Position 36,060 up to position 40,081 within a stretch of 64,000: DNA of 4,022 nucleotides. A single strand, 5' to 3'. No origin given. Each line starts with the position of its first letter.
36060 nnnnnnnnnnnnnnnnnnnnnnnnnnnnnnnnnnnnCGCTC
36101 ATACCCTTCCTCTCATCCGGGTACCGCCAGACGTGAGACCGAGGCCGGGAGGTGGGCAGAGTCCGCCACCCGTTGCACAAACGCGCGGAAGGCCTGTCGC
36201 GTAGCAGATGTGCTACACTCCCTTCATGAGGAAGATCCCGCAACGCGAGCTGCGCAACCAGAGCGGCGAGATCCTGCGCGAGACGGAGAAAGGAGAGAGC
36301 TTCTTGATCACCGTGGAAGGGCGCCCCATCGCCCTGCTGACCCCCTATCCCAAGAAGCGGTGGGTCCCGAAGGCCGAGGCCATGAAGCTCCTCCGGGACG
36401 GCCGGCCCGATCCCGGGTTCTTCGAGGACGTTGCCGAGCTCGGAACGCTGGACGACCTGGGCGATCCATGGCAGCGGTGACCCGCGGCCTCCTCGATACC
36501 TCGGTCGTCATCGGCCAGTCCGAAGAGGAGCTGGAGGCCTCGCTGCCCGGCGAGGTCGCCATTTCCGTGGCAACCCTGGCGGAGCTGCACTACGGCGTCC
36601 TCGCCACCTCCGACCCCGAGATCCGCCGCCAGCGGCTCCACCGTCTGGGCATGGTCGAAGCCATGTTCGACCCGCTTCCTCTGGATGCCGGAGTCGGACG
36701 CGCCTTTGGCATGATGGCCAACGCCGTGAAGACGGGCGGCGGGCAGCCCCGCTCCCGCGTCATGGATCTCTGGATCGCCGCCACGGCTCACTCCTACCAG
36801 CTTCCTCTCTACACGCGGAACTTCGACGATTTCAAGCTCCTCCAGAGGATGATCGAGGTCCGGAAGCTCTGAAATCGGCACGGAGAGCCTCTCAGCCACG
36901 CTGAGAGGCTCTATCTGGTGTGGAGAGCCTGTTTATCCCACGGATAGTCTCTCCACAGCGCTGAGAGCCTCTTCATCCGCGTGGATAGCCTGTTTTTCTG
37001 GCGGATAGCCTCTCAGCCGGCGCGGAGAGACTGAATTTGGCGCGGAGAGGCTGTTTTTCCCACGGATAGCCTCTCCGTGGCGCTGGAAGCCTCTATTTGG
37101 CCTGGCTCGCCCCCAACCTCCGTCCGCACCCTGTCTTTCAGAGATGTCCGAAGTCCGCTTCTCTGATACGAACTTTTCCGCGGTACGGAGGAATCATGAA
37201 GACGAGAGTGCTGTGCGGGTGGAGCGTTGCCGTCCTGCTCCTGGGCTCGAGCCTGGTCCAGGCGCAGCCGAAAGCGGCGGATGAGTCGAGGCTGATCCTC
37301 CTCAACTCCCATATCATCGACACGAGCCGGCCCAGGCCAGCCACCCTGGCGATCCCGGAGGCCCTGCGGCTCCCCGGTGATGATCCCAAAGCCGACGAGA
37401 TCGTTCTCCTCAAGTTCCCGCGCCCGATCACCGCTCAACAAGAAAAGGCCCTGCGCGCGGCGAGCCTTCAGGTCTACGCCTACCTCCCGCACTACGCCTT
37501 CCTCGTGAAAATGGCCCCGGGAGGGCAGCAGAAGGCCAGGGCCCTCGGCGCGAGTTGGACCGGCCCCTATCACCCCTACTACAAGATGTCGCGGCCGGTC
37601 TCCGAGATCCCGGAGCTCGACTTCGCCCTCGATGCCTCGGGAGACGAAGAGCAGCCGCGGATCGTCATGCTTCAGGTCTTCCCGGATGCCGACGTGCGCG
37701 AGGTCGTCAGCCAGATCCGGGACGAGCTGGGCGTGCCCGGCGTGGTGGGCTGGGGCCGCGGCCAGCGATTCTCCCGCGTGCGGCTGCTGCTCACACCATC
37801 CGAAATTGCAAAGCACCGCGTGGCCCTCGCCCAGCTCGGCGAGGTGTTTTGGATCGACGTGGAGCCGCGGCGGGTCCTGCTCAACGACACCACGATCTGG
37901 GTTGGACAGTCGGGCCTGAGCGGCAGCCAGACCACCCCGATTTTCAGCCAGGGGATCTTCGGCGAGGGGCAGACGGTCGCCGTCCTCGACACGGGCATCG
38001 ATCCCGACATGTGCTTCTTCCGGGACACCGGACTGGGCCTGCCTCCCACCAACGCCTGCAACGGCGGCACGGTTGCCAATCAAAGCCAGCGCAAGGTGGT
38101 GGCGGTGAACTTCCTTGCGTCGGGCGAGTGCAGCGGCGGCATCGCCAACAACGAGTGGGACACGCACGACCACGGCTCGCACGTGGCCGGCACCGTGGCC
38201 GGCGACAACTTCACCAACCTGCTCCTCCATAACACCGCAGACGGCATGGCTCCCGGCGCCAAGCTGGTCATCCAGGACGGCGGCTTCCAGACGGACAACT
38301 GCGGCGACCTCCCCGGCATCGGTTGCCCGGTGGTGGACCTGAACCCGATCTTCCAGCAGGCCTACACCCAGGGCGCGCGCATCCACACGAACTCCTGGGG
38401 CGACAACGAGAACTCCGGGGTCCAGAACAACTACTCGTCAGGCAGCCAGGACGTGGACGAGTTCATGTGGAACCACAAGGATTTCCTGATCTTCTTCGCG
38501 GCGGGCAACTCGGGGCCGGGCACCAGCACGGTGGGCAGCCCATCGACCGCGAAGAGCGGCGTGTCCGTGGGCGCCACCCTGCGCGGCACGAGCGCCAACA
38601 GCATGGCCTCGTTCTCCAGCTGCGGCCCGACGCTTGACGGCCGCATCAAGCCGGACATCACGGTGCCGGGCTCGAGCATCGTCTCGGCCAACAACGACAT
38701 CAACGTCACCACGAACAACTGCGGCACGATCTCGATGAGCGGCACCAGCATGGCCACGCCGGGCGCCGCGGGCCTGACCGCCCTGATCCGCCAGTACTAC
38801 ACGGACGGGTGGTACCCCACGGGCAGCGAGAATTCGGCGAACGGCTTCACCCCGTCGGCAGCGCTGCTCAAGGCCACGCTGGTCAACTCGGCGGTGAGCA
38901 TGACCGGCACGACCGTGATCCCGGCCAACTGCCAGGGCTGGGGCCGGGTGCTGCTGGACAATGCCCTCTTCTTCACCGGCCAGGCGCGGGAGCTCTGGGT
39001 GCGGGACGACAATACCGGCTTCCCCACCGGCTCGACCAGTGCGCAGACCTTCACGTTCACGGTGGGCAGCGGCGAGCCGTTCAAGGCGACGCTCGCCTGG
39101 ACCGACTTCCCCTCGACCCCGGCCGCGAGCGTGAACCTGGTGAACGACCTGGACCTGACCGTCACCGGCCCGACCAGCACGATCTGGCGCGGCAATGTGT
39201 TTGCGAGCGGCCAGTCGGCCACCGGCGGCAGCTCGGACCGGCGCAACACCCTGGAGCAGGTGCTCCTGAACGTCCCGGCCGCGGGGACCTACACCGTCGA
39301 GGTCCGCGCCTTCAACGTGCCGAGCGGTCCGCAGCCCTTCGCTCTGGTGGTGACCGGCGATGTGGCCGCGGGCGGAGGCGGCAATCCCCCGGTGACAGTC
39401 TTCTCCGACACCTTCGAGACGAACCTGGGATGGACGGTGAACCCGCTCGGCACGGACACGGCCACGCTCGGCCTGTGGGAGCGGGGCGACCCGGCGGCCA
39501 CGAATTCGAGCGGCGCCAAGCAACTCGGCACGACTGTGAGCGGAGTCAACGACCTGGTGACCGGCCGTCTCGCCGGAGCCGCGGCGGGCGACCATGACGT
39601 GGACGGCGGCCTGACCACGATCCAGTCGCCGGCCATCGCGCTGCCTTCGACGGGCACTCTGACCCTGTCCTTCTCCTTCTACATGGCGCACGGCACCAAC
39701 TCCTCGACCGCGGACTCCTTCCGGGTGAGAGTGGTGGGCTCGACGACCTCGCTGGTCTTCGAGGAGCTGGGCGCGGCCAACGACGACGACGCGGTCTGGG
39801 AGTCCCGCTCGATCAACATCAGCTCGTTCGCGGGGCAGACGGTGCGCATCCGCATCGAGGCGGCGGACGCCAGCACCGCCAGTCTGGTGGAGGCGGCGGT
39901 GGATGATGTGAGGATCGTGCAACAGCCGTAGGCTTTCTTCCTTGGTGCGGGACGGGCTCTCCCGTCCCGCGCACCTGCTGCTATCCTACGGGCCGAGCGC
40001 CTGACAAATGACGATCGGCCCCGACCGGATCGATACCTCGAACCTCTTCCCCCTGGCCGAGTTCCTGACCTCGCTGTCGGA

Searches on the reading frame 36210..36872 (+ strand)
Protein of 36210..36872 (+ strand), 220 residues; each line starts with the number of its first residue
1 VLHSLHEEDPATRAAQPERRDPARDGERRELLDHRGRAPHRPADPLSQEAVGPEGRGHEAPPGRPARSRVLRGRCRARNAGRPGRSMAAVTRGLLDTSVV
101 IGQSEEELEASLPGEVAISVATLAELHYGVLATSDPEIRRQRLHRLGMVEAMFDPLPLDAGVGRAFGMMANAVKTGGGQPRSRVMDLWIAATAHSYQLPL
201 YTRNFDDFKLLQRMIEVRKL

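Call 32: search_protein_families(library=pfam, proteins=[window:36210-36872:+], max_evalue=0.001)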
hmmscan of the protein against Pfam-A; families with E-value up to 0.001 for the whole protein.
window:36210-36872:+ (220 aa): 1 family
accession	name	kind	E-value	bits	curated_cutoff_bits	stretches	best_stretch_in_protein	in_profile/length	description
PF01850.27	PIN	-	3e-09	38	23.6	1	94-208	2-114/120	PIN domain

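Call 90: search_protein_families(library=padloc, proteins=[window:36210-36872:+], max_evalue=0.001)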
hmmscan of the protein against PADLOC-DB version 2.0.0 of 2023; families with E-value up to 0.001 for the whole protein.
window:36210-36872:+ (220 aa): 0 families

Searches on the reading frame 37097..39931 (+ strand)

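Call 32: search_protein_families(library=pfam, proteins=[window:37097-39931:+], max_evalue=0.001)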
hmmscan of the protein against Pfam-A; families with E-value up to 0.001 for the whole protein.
window:37097-39931:+ (944 aa): 1 family
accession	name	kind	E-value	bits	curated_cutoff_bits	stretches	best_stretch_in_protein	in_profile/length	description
PF00082.27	Peptidase_S8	-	1.6e-46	159.3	21.8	1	289-616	1-288/288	Subtilase family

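Call 90: search_protein_families(library=padloc, proteins=[window:37097-39931:+], max_evalue=0.001)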
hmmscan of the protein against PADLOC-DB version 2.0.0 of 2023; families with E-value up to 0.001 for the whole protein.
window:37097-39931:+ (944 aa): 4 families
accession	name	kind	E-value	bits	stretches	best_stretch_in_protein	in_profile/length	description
PDLC03014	subtilase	-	4.7e-20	70.4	1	283-563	165-354/391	-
PDLC02199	IetS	-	7.2e-05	19.1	1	459-564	472-579/826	-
PDLC02197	IetS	-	0.00038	16.8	1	498-616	440-553/749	-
PDLC02201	IetS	-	0.00055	16.3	1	463-569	385-508/781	-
